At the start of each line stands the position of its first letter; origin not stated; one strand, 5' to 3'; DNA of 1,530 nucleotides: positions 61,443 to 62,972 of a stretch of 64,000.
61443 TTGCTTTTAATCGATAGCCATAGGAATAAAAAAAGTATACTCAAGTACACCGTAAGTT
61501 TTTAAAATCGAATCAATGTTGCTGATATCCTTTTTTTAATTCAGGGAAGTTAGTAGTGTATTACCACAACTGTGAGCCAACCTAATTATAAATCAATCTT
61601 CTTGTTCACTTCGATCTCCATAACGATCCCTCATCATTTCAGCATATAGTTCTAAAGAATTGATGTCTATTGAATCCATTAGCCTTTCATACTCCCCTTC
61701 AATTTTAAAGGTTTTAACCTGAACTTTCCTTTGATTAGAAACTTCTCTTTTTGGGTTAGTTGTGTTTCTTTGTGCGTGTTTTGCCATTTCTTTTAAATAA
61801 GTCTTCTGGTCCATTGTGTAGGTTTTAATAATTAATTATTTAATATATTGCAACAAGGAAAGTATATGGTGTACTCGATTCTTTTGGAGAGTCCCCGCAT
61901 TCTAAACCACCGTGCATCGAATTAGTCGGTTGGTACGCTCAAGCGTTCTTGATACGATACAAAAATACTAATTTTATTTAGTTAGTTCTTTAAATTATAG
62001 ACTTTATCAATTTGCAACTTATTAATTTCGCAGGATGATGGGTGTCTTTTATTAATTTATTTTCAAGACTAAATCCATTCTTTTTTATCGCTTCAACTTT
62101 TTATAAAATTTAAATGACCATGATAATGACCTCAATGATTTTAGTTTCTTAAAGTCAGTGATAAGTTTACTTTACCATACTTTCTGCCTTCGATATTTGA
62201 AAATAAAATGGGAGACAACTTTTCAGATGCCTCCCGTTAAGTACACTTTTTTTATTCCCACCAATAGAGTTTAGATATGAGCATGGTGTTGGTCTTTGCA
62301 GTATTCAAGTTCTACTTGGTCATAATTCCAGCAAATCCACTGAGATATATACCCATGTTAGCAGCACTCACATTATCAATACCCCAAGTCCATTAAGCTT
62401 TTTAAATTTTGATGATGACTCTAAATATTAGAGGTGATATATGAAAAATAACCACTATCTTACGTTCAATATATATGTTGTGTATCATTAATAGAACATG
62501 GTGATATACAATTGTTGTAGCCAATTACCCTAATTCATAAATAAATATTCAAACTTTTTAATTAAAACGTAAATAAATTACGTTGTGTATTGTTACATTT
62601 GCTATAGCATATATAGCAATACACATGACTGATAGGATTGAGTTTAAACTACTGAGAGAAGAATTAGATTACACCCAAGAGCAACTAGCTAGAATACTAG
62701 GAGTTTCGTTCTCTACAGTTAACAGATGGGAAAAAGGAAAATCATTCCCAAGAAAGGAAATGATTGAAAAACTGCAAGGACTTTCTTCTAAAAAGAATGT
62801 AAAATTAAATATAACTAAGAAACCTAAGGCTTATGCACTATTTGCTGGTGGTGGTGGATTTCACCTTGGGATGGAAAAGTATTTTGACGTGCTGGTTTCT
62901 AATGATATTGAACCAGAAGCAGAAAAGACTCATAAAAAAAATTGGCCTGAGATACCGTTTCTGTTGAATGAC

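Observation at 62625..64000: ORF missing from the track: HTH + two tandem cytosine-5 DNA methyltransferase domains, cut by the window edge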

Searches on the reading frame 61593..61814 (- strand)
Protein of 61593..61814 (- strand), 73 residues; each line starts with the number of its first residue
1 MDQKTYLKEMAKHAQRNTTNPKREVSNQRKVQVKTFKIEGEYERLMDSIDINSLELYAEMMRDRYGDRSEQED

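Call 41: search_protein_families(library=pfam, proteins=[window:61593-61814:-], max_evalue=0.1)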
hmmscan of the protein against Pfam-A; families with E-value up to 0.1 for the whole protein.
window:61593-61814:- (73 aa): 1 family
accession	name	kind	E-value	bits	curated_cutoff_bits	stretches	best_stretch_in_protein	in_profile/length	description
PF14138.11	COX16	-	0.065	14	27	1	18-54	33-69/79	Cytochrome c oxidase assembly protein COX16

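Call 50: find_encoding_contigs(protein=window:61593-61814:-, flank=10000, max_places=6)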
Protein window:61593-61814:- (73 aa): 17 contigs read that carry it; 6 places shown.
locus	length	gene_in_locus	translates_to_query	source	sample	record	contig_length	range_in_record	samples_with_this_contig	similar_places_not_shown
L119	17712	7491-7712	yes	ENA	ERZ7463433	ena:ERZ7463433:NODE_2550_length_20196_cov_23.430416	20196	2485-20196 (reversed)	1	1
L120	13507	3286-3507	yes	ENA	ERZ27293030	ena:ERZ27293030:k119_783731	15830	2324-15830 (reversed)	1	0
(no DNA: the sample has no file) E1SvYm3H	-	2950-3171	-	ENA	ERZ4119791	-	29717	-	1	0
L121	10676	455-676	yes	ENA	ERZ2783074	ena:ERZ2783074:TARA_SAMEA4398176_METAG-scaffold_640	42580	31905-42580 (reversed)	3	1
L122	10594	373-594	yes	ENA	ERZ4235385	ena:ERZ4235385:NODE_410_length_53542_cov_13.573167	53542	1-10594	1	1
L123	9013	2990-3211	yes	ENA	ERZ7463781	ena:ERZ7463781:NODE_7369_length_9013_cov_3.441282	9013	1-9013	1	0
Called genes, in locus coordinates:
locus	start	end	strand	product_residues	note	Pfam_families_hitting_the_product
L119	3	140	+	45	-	?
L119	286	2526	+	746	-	PF00141:peroxidase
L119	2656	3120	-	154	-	PF25917:BSH_RND (faint), PF25919:BSH_CusB (faint), PF00364:Biotin_lipoyl, PF25973:BSH_CzcB (faint), PF25997:BSH_YhbJ (weak), PF25984:BSH_YknX (faint)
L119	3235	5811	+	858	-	PF17900:Peptidase_M1_N, PF01433:Peptidase_M1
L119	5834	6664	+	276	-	PF12146:Hydrolase_4, PF20408:Abhydrolase_11 (faint), PF00561:Abhydrolase_1, PF12697:Abhydrolase_6, PF00326:Peptidase_S9 (faint)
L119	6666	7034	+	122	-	-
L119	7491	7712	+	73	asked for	-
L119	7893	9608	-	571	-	PF01336:tRNA_anti-codon, PF00152:tRNA-synt_2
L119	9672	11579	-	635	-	PF00005:ABC_tran, PF02463:SMC_N (faint), PF13555:AAA_29 (faint), PF13304:AAA_21 (faint), PF12848:ABC_tran_Xtn, PF00005:ABC_tran, PF16326:ABC_tran_CTD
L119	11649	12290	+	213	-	-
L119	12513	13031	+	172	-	-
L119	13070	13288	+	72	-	PF09360:zf-CDGSH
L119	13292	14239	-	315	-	-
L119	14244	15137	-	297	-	PF16119:DUF4835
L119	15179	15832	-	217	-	PF04127:DFP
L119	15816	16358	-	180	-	PF02441:Flavoprotein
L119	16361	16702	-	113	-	-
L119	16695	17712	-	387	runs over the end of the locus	PF13174:TPR_6 (faint), PF13525:YfiO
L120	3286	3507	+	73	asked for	-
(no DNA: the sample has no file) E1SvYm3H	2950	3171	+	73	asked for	-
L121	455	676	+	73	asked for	-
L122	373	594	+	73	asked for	-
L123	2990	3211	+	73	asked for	-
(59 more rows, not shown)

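Call 54: find_encoding_contigs(protein=window:61593-61814:-, flank=10000, max_places=10)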
Protein window:61593-61814:- (73 aa): 17 contigs read that carry it; 10 places shown.
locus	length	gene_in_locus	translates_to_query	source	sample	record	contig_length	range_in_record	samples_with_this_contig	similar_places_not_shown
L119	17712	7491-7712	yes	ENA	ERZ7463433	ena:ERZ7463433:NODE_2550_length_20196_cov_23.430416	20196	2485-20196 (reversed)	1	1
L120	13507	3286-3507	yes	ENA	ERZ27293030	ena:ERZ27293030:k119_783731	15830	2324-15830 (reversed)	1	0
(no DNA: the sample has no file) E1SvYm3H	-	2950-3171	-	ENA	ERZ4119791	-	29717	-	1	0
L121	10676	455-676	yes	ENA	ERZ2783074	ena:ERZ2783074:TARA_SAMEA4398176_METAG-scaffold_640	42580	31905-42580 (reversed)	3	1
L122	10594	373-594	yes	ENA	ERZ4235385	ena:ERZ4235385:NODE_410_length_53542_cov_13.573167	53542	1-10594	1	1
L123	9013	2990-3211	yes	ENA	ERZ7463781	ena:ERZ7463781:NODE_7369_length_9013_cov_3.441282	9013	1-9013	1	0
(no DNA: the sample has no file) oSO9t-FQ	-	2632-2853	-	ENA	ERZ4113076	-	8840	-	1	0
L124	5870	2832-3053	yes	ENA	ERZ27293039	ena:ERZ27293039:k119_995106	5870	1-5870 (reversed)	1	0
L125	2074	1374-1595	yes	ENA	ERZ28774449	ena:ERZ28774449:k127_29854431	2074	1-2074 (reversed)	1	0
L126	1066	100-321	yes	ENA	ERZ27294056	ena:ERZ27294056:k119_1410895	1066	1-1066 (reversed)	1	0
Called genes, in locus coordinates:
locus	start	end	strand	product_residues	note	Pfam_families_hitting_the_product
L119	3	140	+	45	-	?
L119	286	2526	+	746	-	PF00141:peroxidase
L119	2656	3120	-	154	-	PF25917:BSH_RND (faint), PF25919:BSH_CusB (faint), PF00364:Biotin_lipoyl, PF25973:BSH_CzcB (faint), PF25997:BSH_YhbJ (weak), PF25984:BSH_YknX (faint)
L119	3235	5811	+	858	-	PF17900:Peptidase_M1_N, PF01433:Peptidase_M1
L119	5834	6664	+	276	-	PF12146:Hydrolase_4, PF20408:Abhydrolase_11 (faint), PF00561:Abhydrolase_1, PF12697:Abhydrolase_6, PF00326:Peptidase_S9 (faint)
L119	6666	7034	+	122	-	-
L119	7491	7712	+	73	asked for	-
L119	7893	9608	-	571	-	PF01336:tRNA_anti-codon, PF00152:tRNA-synt_2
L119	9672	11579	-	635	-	PF00005:ABC_tran, PF02463:SMC_N (faint), PF13555:AAA_29 (faint), PF13304:AAA_21 (faint), PF12848:ABC_tran_Xtn, PF00005:ABC_tran, PF16326:ABC_tran_CTD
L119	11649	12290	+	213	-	-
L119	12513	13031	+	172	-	-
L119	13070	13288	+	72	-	PF09360:zf-CDGSH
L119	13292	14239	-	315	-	-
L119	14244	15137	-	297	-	PF16119:DUF4835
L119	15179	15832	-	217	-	PF04127:DFP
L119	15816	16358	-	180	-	PF02441:Flavoprotein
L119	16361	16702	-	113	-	-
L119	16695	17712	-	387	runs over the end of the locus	PF13174:TPR_6 (faint), PF13525:YfiO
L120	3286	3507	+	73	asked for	-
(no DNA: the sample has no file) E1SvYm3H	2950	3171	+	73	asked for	-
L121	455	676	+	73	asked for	-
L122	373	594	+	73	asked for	-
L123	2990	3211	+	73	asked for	-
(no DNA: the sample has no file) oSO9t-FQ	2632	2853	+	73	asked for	-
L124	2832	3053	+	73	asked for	-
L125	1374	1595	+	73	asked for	-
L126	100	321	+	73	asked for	-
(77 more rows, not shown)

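Call 62: find_homologous_proteins(query=L119:6666-7034:+, max_evalue=1e-20)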
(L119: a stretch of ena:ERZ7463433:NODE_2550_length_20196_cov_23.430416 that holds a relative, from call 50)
Query L119:6666-7034:+ (122 aa): 849 proteins with E <= 1e-20 among 865 candidates; the best 120 are listed.
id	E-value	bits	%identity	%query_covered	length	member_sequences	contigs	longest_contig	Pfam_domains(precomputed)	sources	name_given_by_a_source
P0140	6.7e-77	273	98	100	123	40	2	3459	-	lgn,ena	-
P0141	6.1e-67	241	85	100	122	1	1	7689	-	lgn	-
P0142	7.6e-67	241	85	100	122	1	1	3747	-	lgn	-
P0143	1.6e-66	240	84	100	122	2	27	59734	-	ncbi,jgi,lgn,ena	ncbi:MAG: hypothetical protein ACI8V8_002362 [Chitinophagales bacterium]|jgi:hypothetical protein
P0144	1.7e-65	237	83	100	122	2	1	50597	-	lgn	-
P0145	5.5e-64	232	80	100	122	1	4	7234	-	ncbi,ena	-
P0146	1.5e-61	224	77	100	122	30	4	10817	-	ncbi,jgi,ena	-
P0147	4.3e-57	209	74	100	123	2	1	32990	-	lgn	-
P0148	7.8e-57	209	74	100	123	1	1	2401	-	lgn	-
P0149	1.1e-56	208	73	100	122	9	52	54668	-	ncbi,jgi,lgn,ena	jgi:hypothetical protein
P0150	2.4e-54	201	70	100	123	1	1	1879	-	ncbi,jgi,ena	-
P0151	2.2e-53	197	69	100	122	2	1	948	-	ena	-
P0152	4.0e-53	197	70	100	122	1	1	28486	-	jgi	-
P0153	1.3e-52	195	68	100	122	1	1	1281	-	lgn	-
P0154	1.1e-51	192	70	95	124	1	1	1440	-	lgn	-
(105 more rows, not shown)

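Call 63: find_encoding_contigs(protein=P0140, flank=10000, max_places=10)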
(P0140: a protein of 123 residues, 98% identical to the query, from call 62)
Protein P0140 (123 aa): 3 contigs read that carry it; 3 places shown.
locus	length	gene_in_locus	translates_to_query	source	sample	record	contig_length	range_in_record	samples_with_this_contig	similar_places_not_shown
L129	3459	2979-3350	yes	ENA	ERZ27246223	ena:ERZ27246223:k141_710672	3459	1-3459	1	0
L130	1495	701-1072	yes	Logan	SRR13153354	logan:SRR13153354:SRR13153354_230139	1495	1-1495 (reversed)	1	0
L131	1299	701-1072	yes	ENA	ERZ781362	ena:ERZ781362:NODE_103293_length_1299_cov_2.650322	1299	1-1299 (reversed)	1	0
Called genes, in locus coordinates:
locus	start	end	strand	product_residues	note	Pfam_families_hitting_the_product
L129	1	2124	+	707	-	?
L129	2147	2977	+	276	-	PF12146:Hydrolase_4, PF20408:Abhydrolase_11 (faint), PF00561:Abhydrolase_1, PF12697:Abhydrolase_6, PF00326:Peptidase_S9 (faint)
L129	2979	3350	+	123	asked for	-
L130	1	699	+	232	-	?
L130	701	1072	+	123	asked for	-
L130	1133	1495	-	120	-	?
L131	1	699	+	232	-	?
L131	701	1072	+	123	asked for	-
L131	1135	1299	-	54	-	?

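Call 66: find_homologous_proteins(query=L130:1136-1495:-, max_evalue=1e-30)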
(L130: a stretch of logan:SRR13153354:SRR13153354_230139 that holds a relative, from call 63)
Query L130:1136-1495:- (120 aa): 2205 proteins with E <= 1e-30 among 7953 candidates; the best 120 are listed.
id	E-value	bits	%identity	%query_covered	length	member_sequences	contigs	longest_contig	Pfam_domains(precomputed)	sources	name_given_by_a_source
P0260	1.9e-78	279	100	100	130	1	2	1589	PF11969.14,PF01230.30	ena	-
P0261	5.6e-78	278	100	99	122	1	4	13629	PF11969.14,PF01230.30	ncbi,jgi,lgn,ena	ncbi:MAG: HIT family protein [Chitinophagales bacterium]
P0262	1.6e-77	276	99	99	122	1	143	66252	PF11969.14,PF01230.30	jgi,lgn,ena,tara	jgi:diadenosine tetraphosphate (Ap4A) HIT family hydrolase|tara:strand:- start:760 stop:1128 length:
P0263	2.0e-77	276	99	99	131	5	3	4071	PF11969.14,PF01230.30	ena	-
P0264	2.1e-77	276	98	99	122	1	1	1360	PF11969.14,PF01230.30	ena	-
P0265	3.9e-77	275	98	99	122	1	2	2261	PF11969.14,PF01230.30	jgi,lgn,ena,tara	jgi:diadenosine tetraphosphate (Ap4A) HIT family hydrolase|tara:strand:- start:111 stop:479 length:3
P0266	3.9e-77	275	98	99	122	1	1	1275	PF11969.14,PF01230.30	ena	-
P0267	4.0e-77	275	98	99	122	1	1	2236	PF11969.14,PF01230.30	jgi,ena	-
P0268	5.5e-77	274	98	99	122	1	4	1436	PF11969.14,PF01230.30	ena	-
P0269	8.3e-77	274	98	99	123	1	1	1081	PF11969.14,PF01230.30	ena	-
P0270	8.5e-77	274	98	100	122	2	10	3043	PF11969.14,PF01230.30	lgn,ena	-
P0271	8.9e-77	274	98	99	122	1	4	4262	PF11969.14,PF01230.30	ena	-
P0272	1.4e-76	273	98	99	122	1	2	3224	PF11969.14,PF01230.30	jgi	-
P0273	1.7e-76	273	98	99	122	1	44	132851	PF11969.14,PF01230.30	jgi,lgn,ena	-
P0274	1.7e-76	273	98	99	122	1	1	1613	PF11969.14,PF01230.30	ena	-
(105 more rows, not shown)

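Call 69: find_encoding_contigs(protein=P0261, flank=10000, max_places=6)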
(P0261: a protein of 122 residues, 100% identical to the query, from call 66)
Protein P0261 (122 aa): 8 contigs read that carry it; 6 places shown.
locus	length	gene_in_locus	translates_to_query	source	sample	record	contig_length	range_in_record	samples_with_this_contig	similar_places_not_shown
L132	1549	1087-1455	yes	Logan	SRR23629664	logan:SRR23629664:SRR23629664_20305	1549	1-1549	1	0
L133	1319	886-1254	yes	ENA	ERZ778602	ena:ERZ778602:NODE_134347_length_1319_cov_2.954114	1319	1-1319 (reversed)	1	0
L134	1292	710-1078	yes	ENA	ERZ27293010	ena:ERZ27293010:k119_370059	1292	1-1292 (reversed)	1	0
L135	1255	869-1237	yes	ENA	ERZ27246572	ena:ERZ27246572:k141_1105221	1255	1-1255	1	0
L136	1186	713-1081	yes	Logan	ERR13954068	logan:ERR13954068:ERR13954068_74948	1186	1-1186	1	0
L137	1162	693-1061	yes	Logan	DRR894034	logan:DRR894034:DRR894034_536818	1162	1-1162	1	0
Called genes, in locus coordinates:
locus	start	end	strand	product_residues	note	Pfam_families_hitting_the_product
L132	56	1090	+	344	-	-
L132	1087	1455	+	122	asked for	PF11969:DcpS_C, PF01230:HIT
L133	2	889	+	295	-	?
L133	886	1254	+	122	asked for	PF11969:DcpS_C, PF01230:HIT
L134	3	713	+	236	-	?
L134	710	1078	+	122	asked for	PF11969:DcpS_C, PF01230:HIT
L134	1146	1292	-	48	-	?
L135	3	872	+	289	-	?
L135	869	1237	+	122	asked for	PF11969:DcpS_C, PF01230:HIT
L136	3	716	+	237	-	?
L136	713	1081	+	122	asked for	PF11969:DcpS_C, PF01230:HIT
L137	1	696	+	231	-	?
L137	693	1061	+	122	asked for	PF11969:DcpS_C, PF01230:HIT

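Call 70: find_encoding_contigs(protein=P0262, flank=10000, max_places=8)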
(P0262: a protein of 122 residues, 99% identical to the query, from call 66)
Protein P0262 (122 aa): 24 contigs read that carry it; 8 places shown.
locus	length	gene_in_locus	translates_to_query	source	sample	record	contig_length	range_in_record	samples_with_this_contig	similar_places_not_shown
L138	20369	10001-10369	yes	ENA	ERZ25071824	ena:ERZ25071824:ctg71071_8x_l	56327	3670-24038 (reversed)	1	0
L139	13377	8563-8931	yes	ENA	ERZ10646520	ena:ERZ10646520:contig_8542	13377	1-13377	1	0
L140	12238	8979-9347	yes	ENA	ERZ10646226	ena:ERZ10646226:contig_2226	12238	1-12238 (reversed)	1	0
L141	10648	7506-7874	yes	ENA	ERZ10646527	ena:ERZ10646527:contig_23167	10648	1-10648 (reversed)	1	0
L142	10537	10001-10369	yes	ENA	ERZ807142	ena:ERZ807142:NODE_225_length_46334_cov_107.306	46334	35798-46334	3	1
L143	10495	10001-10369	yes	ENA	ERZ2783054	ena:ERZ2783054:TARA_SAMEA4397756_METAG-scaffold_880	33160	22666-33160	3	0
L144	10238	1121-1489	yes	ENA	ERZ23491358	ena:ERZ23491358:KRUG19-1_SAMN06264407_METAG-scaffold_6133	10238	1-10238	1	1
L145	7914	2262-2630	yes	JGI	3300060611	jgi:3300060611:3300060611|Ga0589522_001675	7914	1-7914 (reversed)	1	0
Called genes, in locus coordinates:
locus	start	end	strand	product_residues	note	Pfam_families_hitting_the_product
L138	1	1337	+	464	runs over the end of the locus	PF13145:Rotamase_2 (weak), PF13616:Rotamase_3, PF00639:Rotamase, PF13616:Rotamase_3 (weak), PF00639:Rotamase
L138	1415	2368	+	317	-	PF20030:bpMoxR, PF07726:AAA_3, PF07728:AAA_5, PF17863:AAA_lid_2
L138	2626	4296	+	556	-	PF00330:Aconitase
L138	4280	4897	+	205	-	PF00694:Aconitase_C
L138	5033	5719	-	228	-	-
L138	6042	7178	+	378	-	PF13495:Phage_int_SAM_4, PF00589:Phage_integrase, PF22823:MrpR_C_cat (weak)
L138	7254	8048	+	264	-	PF01545:Cation_efflux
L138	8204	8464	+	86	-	-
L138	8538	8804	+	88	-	-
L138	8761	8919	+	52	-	-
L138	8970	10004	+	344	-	PF01844:HNH (faint)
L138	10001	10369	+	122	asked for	PF11969:DcpS_C, PF01230:HIT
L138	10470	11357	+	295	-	-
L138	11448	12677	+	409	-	PF03572:Peptidase_S41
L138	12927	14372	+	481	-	PF03062:MBOAT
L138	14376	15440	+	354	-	-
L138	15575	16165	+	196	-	PF00027:cNMP_binding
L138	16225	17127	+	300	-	PF01965:DJ-1_PfpI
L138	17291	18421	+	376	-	PF10503:Esterase_PHB (faint), PF00326:Peptidase_S9 (weak), PF02230:Abhydrolase_2 (weak), PF18962:Por_Secre_tail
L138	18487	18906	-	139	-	PF01638:HxlR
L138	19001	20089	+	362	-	PF00578:AhpC-TSA, PF02630:SCO1-SenC (weak), PF08534:Redoxin, PF13905:Thioredoxin_8 (weak)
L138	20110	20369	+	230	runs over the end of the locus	-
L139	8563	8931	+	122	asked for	PF11969:DcpS_C, PF01230:HIT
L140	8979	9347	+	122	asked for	PF11969:DcpS_C, PF01230:HIT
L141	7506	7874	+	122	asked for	PF11969:DcpS_C, PF01230:HIT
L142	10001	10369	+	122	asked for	PF11969:DcpS_C, PF01230:HIT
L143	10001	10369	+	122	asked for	PF11969:DcpS_C, PF01230:HIT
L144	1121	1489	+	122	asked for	PF11969:DcpS_C, PF01230:HIT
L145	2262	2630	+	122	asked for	PF11969:DcpS_C, PF01230:HIT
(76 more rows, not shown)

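Call 74: search_protein_families(library=ncbifam, proteins=[L138:6042-7178:+, L138:8970-10004:+], max_evalue=0.01)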
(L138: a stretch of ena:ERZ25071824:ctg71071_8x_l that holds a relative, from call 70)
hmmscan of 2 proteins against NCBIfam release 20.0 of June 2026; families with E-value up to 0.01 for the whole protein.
L138:6042-7178:+ (378 aa): 14 families
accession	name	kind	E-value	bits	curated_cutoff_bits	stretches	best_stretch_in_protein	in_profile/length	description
NF040815.2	recomb_XerA_Arch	equivalog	5.3e-64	216.3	220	1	92-353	2-261/263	site-specific tyrosine recombinase/integron integrase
TIGR02249.1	integrase_gron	subfamily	1.1e-61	209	265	2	96-266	8-178/315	integron integrase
TIGR02224.1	recomb_XerC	equivalog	1.1e-51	176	335.15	1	92-353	2-284/295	tyrosine recombinase XerC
TIGR02225.1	recomb_XerD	equivalog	2.3e-49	168.3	329.6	1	92-354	2-282/290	site-specific tyrosine recombinase XerD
NF001399.0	PRK00283.1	subfamily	2.8e-47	161.4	279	1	92-354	11-291/300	tyrosine recombinase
NF011946.0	PRK15417.1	equivalog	2e-42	145.6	435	2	100-264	27-191/337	integron integrase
NF002331.0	PRK01287.1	subfamily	1.2e-36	126.5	371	1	173-355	125-321/365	site-specific tyrosine recombinase XerC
NF003462.0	PRK05084.1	equivalog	2.5e-23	82.4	267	1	207-353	198-351/360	tyrosine recombinase XerS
NF007371.0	PRK09871.1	subfamily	8.6e-12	45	222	1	206-345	28-173/198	tyrosine-type DNA invertase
NF007370.0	PRK09870.1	subfamily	1.1e-09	38.2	221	1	192-345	16-178/200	tyrosine-type DNA invertase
NF040693.1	recomb_GmtY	equivalog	2.2e-09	37.1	340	1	305-352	391-438/441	gamma-mobile-trio recombinase GmtY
NF002685.0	PRK02436.1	equivalog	1.9e-08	34.4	178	1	94-339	6-239/245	site-specific tyrosine recombinase XerD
NF041502.1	integrase_1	equivalog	2.6e-05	23.1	350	1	304-365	318-379/484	site-specific integrase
NF047926.1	integrase_GmtZ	equivalog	0.0027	15.8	600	1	286-354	411-478/784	gamma-mobile-trio integrase GmtZ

L138:8970-10004:+ (344 aa): 0 families

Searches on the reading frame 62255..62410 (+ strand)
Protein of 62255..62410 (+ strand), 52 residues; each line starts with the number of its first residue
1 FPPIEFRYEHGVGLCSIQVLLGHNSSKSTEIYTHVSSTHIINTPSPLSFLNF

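Call 41: search_protein_families(library=pfam, proteins=[window:62255-62398:+], max_evalue=0.1)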
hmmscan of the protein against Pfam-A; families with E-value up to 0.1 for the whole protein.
window:62255-62398:+ (48 aa): 2 families
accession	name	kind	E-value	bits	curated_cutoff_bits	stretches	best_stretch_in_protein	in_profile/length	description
PF00589.27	Phage_integrase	-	2e-05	24.9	27.1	1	8-37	141-170/172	Phage integrase family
PF14392.11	zf-CCHC_4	-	0.0089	16.1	27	1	4-26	23-45/49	Zinc knuckle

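Call 74: search_protein_families(library=ncbifam, proteins=[window:62255-62410:+], max_evalue=0.01)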
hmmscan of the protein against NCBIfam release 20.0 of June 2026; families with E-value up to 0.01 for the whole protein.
window:62255-62410:+ (52 aa): 6 families
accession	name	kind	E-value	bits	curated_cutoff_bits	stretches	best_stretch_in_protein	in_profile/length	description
TIGR02225.1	recomb_XerD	equivalog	3e-07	30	329.6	1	9-42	248-281/290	site-specific tyrosine recombinase XerD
TIGR02224.1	recomb_XerC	equivalog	4.3e-07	29.6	335.15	1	9-41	251-283/295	tyrosine recombinase XerC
TIGR02249.1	integrase_gron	subfamily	1.4e-06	27.9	265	1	9-49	274-314/315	integron integrase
NF040815.2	recomb_XerA_Arch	equivalog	1.7e-06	27.8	220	1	8-40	227-259/263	site-specific tyrosine recombinase/integron integrase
NF001399.0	PRK00283.1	subfamily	6.7e-06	25.6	279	1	9-41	257-289/300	tyrosine recombinase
NF002331.0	PRK01287.1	subfamily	1.3e-05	24.3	371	1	9-40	286-317/365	site-specific tyrosine recombinase XerC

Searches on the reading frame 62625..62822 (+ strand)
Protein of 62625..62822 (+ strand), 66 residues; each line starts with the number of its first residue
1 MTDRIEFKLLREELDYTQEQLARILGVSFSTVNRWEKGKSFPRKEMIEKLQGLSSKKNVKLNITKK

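Call 46: search_solved_structures(query=window:62625-62822:+, max_evalue=1)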
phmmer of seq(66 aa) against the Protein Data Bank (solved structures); distinct sequences matched with E-value up to 1: 35.
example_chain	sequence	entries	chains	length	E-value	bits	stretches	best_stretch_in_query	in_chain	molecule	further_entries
8tac_A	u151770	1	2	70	3.6e-06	30.1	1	6-52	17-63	DBP48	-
2mez_A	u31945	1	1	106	0.00097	22.5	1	7-53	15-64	Multiprotein Bridging Factor (MBP-like)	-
2p5t_A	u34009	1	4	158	0.0019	21.6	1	7-48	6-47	Putative transcriptional regulator PezA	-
1utx_A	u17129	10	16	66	0.0048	20.3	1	7-50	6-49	CYLR2 | cytolysin regulator 2 | PUTATIVE TRANSCRIPTION REGULATOR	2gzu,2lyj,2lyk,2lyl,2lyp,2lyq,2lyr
2xiu_A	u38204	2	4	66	0.0051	20.2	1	7-49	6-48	CYLR2 | CYLR2 SYNONYM CYTOLYSIN REPRESSOR 2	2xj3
9k3w_A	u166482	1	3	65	0.0081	19.6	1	6-52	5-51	Transcriptional regulator, PbsX family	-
5jaa_A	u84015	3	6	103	0.0087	19.5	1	8-50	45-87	Antitoxin igA-2 | Antitoxin HigA-2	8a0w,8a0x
5j9i_A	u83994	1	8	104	0.0088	19.5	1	8-50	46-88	Antitoxin igA-2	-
2kpj_A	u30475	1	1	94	0.011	19.3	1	15-51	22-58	SOS-response transcriptional repressor, LexA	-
3fmy_A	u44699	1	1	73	0.016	18.7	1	10-54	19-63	HTH-type transcriptional regulator MQSA (ygiT/b3021)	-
3bs3_A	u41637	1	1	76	0.017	18.6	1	8-53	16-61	Putative DNA-binding protein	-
2l49_A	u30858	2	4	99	0.036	17.6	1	8-47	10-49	C protein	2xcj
2kz8_A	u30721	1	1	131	0.054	17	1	10-54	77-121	Uncharacterized HTH-type transcriptional regulator ygiT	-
3gn5_A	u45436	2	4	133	0.056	17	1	10-54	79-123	HTH-type transcriptional regulator MQSA (YGIT/b3021) | Uncharacterized HTH-type transcriptional regulator ygiT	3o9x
3jxb_C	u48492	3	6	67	0.064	16.8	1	8-48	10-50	Repressor protein C2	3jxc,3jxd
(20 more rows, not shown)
